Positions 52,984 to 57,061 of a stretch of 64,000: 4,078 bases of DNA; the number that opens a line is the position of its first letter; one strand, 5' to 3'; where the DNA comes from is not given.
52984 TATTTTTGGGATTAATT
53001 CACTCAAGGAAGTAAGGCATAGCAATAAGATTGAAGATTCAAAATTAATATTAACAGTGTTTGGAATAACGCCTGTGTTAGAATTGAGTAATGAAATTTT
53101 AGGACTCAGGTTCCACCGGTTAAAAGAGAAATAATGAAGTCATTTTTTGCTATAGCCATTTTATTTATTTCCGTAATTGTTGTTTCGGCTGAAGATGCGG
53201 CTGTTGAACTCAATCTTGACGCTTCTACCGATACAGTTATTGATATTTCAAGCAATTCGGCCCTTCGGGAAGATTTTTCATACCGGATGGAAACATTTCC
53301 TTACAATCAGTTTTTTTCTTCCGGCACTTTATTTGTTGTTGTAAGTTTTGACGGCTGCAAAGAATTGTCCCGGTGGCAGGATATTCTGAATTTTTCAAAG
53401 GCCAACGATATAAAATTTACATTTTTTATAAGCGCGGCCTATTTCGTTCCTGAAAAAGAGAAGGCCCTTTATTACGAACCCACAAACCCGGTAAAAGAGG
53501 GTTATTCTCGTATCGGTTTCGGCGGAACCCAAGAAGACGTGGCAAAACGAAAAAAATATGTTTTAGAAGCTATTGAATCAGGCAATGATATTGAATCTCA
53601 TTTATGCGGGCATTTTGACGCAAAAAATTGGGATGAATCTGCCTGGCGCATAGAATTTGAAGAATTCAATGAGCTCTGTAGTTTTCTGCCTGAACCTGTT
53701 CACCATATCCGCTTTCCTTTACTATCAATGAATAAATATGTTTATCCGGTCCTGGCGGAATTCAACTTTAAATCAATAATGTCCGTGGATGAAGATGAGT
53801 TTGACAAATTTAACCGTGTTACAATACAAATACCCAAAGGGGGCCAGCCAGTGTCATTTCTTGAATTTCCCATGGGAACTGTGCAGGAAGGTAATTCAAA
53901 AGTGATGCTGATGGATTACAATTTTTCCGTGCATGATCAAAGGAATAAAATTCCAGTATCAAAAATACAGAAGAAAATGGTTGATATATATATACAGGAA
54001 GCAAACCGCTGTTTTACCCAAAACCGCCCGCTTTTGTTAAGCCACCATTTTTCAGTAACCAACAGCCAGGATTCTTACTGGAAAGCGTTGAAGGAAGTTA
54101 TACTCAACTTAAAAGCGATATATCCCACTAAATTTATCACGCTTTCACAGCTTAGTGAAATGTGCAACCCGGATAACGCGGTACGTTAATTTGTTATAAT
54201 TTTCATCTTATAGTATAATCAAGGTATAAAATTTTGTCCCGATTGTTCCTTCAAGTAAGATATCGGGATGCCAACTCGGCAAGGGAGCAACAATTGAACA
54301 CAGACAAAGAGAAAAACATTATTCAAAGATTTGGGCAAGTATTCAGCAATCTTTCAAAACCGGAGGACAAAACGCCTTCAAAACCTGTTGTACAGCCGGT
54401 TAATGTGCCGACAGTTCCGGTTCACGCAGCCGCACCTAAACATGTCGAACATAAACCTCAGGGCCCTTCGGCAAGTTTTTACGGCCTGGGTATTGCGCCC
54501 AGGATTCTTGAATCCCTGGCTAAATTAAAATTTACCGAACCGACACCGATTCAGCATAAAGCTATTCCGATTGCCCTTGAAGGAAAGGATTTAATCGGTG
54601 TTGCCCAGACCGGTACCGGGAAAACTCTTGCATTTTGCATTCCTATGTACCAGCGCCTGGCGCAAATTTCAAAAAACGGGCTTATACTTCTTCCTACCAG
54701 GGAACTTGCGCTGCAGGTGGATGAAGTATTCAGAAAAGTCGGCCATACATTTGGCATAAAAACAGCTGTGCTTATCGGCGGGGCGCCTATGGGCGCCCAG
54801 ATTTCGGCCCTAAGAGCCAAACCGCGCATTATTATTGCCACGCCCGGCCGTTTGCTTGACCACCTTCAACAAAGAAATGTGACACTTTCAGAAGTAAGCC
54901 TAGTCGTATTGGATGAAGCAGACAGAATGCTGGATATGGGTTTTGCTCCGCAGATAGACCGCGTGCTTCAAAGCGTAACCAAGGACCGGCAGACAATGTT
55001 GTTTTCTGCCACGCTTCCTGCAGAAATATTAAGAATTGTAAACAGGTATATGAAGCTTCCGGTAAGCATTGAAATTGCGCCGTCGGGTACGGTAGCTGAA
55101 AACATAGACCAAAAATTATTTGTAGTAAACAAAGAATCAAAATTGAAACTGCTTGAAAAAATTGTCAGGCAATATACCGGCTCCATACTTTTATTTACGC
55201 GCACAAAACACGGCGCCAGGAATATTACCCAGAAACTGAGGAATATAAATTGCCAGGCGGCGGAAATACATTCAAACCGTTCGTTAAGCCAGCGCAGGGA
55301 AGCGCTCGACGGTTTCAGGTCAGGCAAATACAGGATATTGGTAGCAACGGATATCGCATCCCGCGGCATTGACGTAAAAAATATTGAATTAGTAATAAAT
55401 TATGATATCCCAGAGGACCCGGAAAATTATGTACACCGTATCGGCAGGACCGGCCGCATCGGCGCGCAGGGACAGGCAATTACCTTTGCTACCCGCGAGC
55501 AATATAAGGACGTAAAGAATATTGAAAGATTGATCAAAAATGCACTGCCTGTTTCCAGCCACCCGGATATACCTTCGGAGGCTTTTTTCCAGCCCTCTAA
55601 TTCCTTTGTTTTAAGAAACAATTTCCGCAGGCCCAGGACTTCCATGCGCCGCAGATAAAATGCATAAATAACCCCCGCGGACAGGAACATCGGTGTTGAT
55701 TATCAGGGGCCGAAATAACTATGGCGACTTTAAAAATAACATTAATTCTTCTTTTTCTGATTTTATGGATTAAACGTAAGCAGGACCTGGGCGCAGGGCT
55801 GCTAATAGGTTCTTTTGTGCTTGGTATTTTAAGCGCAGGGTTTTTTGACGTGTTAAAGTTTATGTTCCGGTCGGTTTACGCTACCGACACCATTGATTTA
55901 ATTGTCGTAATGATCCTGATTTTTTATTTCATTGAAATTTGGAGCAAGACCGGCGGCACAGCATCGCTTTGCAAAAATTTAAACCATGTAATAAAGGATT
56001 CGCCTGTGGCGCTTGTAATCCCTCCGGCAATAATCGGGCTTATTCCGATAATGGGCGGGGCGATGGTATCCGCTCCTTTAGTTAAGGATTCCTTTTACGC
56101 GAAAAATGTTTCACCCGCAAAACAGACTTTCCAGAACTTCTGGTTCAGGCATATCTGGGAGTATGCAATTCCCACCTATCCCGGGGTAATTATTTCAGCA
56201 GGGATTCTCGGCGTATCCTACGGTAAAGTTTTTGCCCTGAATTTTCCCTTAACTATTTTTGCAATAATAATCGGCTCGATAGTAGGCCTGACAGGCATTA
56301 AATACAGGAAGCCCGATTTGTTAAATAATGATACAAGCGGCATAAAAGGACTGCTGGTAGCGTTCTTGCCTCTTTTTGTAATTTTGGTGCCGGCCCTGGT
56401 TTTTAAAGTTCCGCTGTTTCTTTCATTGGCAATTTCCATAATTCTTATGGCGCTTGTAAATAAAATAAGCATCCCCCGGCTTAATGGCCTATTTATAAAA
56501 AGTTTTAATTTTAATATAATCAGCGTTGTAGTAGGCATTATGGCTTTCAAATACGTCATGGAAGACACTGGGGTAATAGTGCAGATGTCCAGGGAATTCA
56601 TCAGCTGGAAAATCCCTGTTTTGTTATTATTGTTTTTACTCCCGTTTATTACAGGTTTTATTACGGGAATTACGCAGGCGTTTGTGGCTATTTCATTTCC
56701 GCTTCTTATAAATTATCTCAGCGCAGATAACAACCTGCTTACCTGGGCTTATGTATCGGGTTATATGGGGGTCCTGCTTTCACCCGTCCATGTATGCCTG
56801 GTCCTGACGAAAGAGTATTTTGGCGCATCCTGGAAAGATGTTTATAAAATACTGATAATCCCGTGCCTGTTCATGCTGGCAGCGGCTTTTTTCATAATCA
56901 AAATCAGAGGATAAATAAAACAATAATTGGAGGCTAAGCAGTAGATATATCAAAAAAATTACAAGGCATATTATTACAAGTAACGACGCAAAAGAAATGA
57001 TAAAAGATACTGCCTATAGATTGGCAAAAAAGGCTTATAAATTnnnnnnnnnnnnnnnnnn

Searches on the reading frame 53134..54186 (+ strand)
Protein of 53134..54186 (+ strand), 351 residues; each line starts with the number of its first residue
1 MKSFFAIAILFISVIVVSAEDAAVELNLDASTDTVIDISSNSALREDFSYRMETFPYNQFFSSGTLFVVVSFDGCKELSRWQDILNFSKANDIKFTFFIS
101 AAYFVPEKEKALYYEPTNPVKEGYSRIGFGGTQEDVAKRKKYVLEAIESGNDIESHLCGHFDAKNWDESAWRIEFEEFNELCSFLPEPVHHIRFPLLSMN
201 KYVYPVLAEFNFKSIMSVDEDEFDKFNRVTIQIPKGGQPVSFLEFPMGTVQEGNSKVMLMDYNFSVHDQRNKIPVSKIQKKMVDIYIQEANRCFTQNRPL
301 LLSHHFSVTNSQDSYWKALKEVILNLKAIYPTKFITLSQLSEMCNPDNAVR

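Call 86: search_protein_families(library=pfam, proteins=[window:53134-54186:+], max_evalue=0.00001)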
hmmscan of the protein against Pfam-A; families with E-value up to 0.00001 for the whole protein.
window:53134-54186:+ (351 aa): 1 family
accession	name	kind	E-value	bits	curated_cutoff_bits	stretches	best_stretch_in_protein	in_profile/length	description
PF01522.26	Polysacc_deac_1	-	9.3e-07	29.3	23.1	1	68-213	9-122/124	Polysaccharide deacetylase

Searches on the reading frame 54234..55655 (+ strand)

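Call 86: search_protein_families(library=pfam, proteins=[window:54234-55655:+], max_evalue=0.00001)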
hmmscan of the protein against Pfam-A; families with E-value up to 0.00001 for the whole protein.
window:54234-55655:+ (474 aa): 3 families
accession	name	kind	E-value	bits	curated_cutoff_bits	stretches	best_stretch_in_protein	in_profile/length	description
PF00270.35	DEAD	-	2.9e-52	177.2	26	1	104-265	1-164/167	DEAD/DEAH box helicase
PF00271.37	Helicase_C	-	1.3e-30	106.4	23.5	1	303-410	2-110/110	Helicase conserved C-terminal domain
PF04851.21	ResIII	-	4e-07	30.5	22.5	1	118-261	24-162/164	Type III restriction enzyme, res subunit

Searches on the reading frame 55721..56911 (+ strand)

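Call 86: search_protein_families(library=pfam, proteins=[window:55721-56911:+], max_evalue=0.00001)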
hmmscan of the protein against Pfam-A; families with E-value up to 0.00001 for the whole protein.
window:55721-56911:+ (397 aa): 1 family
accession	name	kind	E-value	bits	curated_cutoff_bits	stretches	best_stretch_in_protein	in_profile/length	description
PF04165.18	DUF401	-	7.3e-58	197.2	24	1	8-388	5-385/393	Protein of unknown function (DUF401)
